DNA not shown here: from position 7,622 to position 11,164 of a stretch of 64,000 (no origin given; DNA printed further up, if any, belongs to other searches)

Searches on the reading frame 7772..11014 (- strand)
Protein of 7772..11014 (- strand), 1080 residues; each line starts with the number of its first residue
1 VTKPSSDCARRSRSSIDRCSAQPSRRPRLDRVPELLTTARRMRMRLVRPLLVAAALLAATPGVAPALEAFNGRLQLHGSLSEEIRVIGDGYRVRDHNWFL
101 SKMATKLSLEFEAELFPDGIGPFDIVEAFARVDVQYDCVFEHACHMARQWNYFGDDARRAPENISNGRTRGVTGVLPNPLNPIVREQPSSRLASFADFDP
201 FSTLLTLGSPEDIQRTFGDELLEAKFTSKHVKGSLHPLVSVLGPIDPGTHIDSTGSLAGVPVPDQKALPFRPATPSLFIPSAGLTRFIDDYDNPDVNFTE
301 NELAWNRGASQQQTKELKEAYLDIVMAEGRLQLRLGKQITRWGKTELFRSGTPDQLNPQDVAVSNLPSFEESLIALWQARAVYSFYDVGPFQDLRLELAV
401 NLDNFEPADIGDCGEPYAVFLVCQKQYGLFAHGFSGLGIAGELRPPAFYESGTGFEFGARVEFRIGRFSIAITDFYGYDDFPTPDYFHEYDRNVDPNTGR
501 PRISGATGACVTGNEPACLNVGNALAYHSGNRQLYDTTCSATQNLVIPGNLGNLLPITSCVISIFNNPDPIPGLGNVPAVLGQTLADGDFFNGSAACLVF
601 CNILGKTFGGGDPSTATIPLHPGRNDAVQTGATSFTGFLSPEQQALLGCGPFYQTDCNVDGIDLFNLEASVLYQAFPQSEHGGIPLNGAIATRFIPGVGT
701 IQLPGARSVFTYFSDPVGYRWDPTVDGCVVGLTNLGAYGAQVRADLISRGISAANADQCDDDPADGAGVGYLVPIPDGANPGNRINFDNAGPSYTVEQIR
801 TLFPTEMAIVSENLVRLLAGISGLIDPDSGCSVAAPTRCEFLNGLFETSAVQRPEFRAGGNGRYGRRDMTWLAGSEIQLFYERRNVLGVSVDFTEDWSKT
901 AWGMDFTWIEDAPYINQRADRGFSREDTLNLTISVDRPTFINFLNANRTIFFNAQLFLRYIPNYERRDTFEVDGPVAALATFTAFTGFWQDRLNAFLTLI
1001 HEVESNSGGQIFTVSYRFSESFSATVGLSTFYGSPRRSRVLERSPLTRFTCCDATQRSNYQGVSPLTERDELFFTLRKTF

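Call 9: search_protein_families(library=pfam, proteins=[window:7772-11014:-], max_evalue=0.01)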
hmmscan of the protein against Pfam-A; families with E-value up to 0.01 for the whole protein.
window:7772-11014:- (1080 aa): 1 family
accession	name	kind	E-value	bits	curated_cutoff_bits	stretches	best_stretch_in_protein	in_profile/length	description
PF06980.17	DUF1302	-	4.7e-15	56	23.2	2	311-386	140-218/541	Protein of unknown function (DUF1302)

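Call 35: find_homologous_proteins(query=window:7772-10891:-, max_evalue=0.00001)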
Query window:7772-10891:- (1039 aa): 631 proteins with E <= 0.00001 among 8000 candidates; the best 120 are listed.
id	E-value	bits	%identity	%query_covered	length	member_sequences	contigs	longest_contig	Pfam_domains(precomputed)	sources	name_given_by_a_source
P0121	0.0e+0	2423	100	100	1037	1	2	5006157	PF06980.18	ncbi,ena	-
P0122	0.0e+0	1555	66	98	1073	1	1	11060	PF06980.18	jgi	-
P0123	0.0e+0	1547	65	98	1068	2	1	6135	PF06980.18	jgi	-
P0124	0.0e+0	1534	64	100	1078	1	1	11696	PF06980.18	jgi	-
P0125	0.0e+0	1526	64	100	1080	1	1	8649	PF06980.18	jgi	jgi:hypothetical protein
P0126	0.0e+0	1493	63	98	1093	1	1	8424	PF06980.18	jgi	-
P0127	0.0e+0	1459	61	99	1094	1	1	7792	PF06980.18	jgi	jgi:hypothetical protein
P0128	0.0e+0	1252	56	98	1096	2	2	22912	PF06980.18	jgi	-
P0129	0.0e+0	1110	52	98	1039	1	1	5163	PF06980.18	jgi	jgi:hypothetical protein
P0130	0.0e+0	1101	65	70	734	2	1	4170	-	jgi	jgi:hypothetical protein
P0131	3.8e-270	917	59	67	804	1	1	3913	PF06980.18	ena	-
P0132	2.7e-255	868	44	99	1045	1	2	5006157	PF06980.18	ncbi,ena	-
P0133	4.1e-250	851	46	100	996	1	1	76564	PF06980.18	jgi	-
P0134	6.2e-247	840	45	98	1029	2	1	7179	PF06980.18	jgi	-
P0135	1.7e-243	829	43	100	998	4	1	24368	PF06980.18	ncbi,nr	ncbi:MAG: hypothetical protein IT386_06520 [Deltaproteobacteria bacterium]|nr:hypothetical protein [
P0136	9.9e-243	826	44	98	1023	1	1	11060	PF06980.18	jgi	-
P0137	2.5e-242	825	44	100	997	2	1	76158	PF06980.18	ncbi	-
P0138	2.8e-241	822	44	97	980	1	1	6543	PF06980.18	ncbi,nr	ncbi:MAG: hypothetical protein JRG83_20955 [Deltaproteobacteria bacterium]|nr:hypothetical protein [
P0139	6.7e-240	817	44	98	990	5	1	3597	PF06980.18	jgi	jgi:hypothetical protein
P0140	1.6e-239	816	43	98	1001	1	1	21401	PF06980.18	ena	-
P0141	2.4e-239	815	44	98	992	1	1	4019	PF06980.18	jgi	jgi:hypothetical protein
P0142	4.2e-239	814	43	99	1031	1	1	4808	PF06980.18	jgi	jgi:hypothetical protein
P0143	5.3e-239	814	45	96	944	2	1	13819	PF06980.18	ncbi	-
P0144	1.2e-238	813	43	99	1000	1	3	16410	PF06980.18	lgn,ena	-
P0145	4.2e-238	811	43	97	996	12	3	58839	PF06980.18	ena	-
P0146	7.0e-238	810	44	98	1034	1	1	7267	PF06980.18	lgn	-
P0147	2.1e-236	805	43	98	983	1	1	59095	PF06980.18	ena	-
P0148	1.9e-235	802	43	100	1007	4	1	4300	PF06980.18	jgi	-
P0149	1.2e-234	800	42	100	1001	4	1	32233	PF06980.18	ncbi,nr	ncbi:MAG: hypothetical protein JRH10_03430 [Deltaproteobacteria bacterium]|nr:hypothetical protein [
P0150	1.8e-234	799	43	98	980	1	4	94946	PF06980.18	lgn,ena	-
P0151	3.2e-234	798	43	98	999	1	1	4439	PF06980.18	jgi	-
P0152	3.9e-232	791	42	97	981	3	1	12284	PF06980.18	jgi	jgi:hypothetical protein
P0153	4.8e-232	791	42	100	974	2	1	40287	PF06980.18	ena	-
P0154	3.3e-230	785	43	97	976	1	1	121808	PF06980.18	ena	-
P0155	1.2e-229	783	42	99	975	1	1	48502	PF06980.18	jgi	jgi:hypothetical protein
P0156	6.7e-229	781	43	98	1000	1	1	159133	PF06980.18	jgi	-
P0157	6.9e-229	780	42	98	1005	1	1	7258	PF06980.18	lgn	-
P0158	7.0e-229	780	42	100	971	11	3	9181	PF06980.18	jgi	-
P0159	4.0e-226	771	41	98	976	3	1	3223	PF06980.18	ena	-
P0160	6.5e-224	764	41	100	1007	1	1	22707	PF06980.18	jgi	-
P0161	2.6e-223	762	42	98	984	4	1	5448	PF06980.18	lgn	-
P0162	3.7e-223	762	42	98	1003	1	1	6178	PF06980.18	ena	-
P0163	1.2e-222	760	41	98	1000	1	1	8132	PF06980.18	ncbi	-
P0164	1.5e-222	759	41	100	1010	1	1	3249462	PF06980.18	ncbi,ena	-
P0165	1.1e-221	757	41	100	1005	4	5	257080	PF06980.18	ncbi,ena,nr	ncbi:hypothetical protein MYXO_03469 [Myxococcaceae bacterium]|nr:hypothetical protein MYXO_03469 [M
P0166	1.7e-221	756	41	100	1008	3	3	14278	PF06980.18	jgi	jgi:hypothetical protein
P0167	3.9e-221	755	40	98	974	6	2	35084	PF06980.18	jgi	-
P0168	1.5e-220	753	41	100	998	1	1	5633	PF06980.18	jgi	jgi:hypothetical protein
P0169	2.2e-220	752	41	99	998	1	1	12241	PF06980.18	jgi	jgi:hypothetical protein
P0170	2.9e-220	752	40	99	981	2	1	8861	PF06980.18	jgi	jgi:Protein of unknown function (DUF1302)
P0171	3.1e-220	752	42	98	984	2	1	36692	PF06980.18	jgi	jgi:Protein of unknown function (DUF1302)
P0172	5.3e-219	748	42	99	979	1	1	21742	PF06980.18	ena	-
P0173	8.1e-218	744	40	98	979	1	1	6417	PF06980.18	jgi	jgi:uncharacterized protein DUF1302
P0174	1.4e-217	743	41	98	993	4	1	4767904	PF06980.18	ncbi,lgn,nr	ncbi:MAG: hypothetical protein M5U32_06870 [Myxococcota bacterium]|nr:hypothetical protein [Myxococc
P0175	1.4e-217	743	41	98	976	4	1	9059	PF06980.18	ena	-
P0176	1.8e-217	743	41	96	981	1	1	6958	PF06980.18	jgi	-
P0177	5.1e-216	738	41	63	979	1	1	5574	PF06980.18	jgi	jgi:hypothetical protein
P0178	1.7e-215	736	45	62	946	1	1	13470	PF06980.18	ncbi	-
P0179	1.4e-214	733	41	66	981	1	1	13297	PF06980.18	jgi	jgi:hypothetical protein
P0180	1.4e-214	733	41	100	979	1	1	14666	PF06980.18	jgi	-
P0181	3.8e-214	732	42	64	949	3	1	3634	PF06980.18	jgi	jgi:hypothetical protein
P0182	4.5e-214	731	41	99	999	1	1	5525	PF06980.18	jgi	jgi:hypothetical protein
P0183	8.6e-214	730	41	96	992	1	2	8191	PF06980.18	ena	-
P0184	1.3e-213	730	45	64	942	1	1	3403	PF06980.18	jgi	jgi:hypothetical protein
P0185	5.8e-213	728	40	64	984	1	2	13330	PF06980.18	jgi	jgi:hypothetical protein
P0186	7.4e-213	727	41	98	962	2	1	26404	PF06980.18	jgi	jgi:hypothetical protein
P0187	5.0e-212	725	40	66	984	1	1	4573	PF06980.18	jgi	jgi:hypothetical protein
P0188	3.2e-211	722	42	64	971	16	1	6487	PF06980.18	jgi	jgi:hypothetical protein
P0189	7.7e-211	721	42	62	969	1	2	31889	PF06980.18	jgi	jgi:hypothetical protein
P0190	2.2e-210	719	41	61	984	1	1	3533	PF06980.18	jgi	jgi:hypothetical protein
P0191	6.8e-210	718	42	64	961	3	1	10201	PF06980.18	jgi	-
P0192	6.9e-210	718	41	63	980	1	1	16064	PF06980.18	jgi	jgi:hypothetical protein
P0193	8.7e-210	717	41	98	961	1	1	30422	PF06980.18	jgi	jgi:hypothetical protein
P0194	1.2e-209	717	40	63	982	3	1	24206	PF06980.18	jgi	jgi:hypothetical protein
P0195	3.8e-208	712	40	98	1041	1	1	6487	PF06980.18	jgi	jgi:hypothetical protein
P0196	9.7e-208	710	41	61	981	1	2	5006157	PF06980.18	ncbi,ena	-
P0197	8.9e-207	707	42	66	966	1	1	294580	PF06980.18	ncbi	ncbi:MAG: DUF1302 family protein [Myxococcota bacterium]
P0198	3.5e-206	705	41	64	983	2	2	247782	PF06980.18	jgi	-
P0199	7.0e-206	704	40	100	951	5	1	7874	PF06980.18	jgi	jgi:hypothetical protein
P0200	8.0e-206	704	42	61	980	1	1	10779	PF06980.18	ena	-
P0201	1.7e-205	703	41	67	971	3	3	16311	PF06980.18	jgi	jgi:hypothetical protein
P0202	3.2e-205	702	40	69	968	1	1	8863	PF06980.18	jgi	-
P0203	5.4e-205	701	42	64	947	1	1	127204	PF06980.18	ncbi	-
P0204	1.8e-204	700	41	99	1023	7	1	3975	PF06980.18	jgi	jgi:hypothetical protein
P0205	2.0e-204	699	40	71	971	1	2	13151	PF06980.18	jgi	jgi:hypothetical protein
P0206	2.1e-202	693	40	97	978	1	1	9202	PF06980.18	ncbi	-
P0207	5.5e-202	691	41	64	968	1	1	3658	PF06980.18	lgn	-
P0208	1.0e-201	690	41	99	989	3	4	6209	PF06980.18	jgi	jgi:hypothetical protein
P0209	2.6e-201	689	40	71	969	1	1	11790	PF06980.18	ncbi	-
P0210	3.2e-201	689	40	61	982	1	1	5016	PF06980.18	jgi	jgi:hypothetical protein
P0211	2.1e-200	686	42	61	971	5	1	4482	PF06980.18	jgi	jgi:hypothetical protein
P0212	5.2e-198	678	39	97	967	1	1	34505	PF06980.18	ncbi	-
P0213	6.0e-198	678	40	63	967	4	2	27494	PF06980.18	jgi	jgi:hypothetical protein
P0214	1.7e-196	673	39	99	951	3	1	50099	PF06980.18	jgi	jgi:hypothetical protein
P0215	2.5e-196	673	41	61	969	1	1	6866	PF06980.18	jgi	jgi:hypothetical protein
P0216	5.3e-196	672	40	99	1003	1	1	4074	PF06980.18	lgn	-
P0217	2.3e-195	669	40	98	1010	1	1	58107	PF06980.18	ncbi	-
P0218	3.9e-195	669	41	63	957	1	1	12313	PF06980.18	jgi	jgi:hypothetical protein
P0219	1.7e-193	663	41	61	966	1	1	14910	PF06980.18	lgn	-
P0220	3.5e-193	662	37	98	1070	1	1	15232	PF06980.18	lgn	-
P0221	3.5e-193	662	42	45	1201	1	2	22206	PF06980.18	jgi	jgi:hypothetical protein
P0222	1.2e-192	661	41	46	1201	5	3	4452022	PF06980.18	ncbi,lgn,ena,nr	ncbi:hypothetical protein KJ059_10090 [Myxococcota bacterium]|nr:hypothetical protein [Myxococcota b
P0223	2.1e-192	660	40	66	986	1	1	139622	PF06980.18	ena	-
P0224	6.3e-192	658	42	46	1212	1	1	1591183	PF06980.18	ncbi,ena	-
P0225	3.3e-191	656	38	100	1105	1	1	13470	PF06980.18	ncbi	-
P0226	3.7e-190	652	42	46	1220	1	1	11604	PF06980.18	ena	-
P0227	4.6e-190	652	41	45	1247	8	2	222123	PF06980.18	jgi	jgi:hypothetical protein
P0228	1.0e-189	651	39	47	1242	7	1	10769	PF06980.18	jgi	-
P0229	1.2e-189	651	42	45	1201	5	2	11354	PF06980.18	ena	-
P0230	4.5e-189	649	37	99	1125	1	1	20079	PF06980.18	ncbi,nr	ncbi:MAG: hypothetical protein GY937_25805 [bacterium]|nr:hypothetical protein [bacterium]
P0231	7.5e-189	648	37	100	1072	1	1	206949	PF06980.18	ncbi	-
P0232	1.4e-188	647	40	45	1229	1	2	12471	PF06980.18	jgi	jgi:hypothetical protein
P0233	2.0e-188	647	37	98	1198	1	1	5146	PF06980.18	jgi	jgi:hypothetical protein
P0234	2.2e-188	646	39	98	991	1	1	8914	PF06980.18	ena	-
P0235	2.5e-188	646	41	46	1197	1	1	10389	PF06980.18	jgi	-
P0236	3.2e-188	646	37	98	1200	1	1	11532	PF06980.18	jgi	jgi:hypothetical protein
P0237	3.7e-188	646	41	44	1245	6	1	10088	PF06980.18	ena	-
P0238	7.9e-188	645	37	99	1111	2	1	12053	PF06980.18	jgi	-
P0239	1.7e-187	643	36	99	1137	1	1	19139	PF06980.18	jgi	jgi:hypothetical protein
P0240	2.3e-187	643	37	98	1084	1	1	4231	PF06980.18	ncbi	-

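Call 36: find_encoding_contigs(protein=P0196, flank=10000, max_places=2)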
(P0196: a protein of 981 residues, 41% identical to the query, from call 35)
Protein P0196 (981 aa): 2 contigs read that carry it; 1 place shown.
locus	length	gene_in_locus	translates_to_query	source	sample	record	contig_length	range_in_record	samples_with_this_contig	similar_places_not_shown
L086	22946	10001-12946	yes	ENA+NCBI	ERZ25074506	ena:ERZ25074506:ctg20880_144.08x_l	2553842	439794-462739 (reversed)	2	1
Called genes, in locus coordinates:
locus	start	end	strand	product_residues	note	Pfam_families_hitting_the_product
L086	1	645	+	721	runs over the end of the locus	PF02771:Acyl-CoA_dh_N, PF00441:Acyl-CoA_dh_1, PF02770:Acyl-CoA_dh_M, PF00441:Acyl-CoA_dh_1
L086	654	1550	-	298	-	PF00378:ECH_1, PF16113:ECH_2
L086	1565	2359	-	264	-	PF00378:ECH_1, PF16113:ECH_2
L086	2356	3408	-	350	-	PF00296:Bac_luciferase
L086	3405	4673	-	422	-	PF00067:p450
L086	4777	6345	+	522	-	PF00501:AMP-binding, PF13193:AMP-binding_C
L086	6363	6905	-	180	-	PF00440:TetR_N, PF17918:TetR_C_15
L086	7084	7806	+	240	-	PF05019:Coq4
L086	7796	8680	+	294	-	PF00487:FA_desaturase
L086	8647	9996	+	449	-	PF07044:DUF1329, PF17131:TP_0789-like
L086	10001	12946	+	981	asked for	PF06980:DUF1302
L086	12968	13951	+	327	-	PF00135:COesterase, PF20434:BD-FAE, PF07859:Abhydrolase_3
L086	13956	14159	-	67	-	-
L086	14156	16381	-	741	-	PF04879:Molybdop_Fe4S4 (weak), PF00384:Molybdopterin, PF01568:Molydop_binding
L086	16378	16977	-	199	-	PF00440:TetR_N (weak)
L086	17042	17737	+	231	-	PF01323:DSBA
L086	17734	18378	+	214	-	PF01323:DSBA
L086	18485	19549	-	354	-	PF11017:DUF2855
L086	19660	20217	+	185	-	PF08768:THAP4_heme-bd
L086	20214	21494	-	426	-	-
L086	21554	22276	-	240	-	-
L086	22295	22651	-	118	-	-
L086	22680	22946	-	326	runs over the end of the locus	PF00561:Abhydrolase_1, PF12697:Abhydrolase_6, PF12146:Hydrolase_4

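Call 46: search_protein_families(library=ncbifam, proteins=[window:7772-10891:-], max_evalue=0.001)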
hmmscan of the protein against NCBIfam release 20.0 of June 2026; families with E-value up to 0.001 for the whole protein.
window:7772-10891:- (1039 aa): 0 families

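Call 47: predict_structure(alignment_id=A2)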
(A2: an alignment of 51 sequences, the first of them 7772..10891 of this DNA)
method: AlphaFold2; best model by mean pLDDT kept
length: 1039 residues; sequences in the alignment: 51
mean_pLDDT: 85.2   pTM: 0.86
mean pLDDT of the five models: 85.2, 82.9, 81.6, 81.3, 81.0
residues with pLDDT >= 90: 525; 70-90: 385; 50-70: 88; < 50: 41
segments of 3 or more residues with pLDDT < 50: 1-3, 566-569, 587-589, 724-730, 734-749, 900-905
pLDDT, mean of each block of 10 residues (from residue 1): 62 66 81 92 84 76 93 93 95 91 77 90 91 90 93 91 84 92 95 90 92 92 87 92 92 87 84 89 94 93 62 76 70 92 92 94 90 87 95 94 92 93 90 92 92 92 91 95 91 93 78 78 88 86 81 66 51 74 58 84 95 93 93 90 83 88 94 93 89 90 95 86 49 48 45 80 92 89 84 88 90 65 80 92 92 76 92 89 94 70 56 91 88 90 83 90 91 90 92 89 84 86 86 91
secondary structure, 60 per line:
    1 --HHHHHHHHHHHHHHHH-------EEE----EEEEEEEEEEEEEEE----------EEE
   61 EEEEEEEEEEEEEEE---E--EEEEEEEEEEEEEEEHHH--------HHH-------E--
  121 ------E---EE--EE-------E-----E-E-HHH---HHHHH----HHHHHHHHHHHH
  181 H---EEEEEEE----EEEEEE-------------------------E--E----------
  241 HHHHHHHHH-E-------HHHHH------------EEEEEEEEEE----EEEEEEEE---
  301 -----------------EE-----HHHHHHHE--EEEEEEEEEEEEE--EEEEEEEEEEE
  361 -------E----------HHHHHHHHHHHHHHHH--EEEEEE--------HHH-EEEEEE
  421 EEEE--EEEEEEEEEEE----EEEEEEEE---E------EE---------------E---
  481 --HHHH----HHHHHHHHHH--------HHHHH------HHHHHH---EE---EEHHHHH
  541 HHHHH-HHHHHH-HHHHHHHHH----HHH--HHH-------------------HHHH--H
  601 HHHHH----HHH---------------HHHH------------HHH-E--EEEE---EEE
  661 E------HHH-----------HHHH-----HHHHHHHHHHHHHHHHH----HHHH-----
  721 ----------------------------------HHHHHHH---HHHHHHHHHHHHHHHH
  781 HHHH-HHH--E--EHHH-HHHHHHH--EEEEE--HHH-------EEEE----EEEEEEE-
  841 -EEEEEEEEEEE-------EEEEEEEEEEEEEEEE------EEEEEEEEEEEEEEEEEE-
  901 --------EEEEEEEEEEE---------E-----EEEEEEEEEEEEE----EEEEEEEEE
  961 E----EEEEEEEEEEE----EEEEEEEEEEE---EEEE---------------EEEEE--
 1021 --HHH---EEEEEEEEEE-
elements in order (helices of 4 or more, strands of 3 or more residues): H3-18 E26-28 E33-47 E58-75 E82-96 H160-164 H169-181 E185-191 E196-201 H241-249 H259-263 E276-285 E290-297 H325-331 E335-347 E350-360 H379-394 E397-402 E415-424 E427-437 E442-449 H483-486 H491-500 H509-513 H520-525 H536-545 H547-552 H554-562 H594-597 H600-605 H628-631 E651-654 E658-661 H682-685 H691-707 H712-715 H755-761 H765-784 H799-805 E808-812 E825-828 E833-839 E842-852 E860-875 E882-899 E909-919 E935-947 E952-961 E966-976 E981-991 E995-998 E1014-1018 E1029-1038
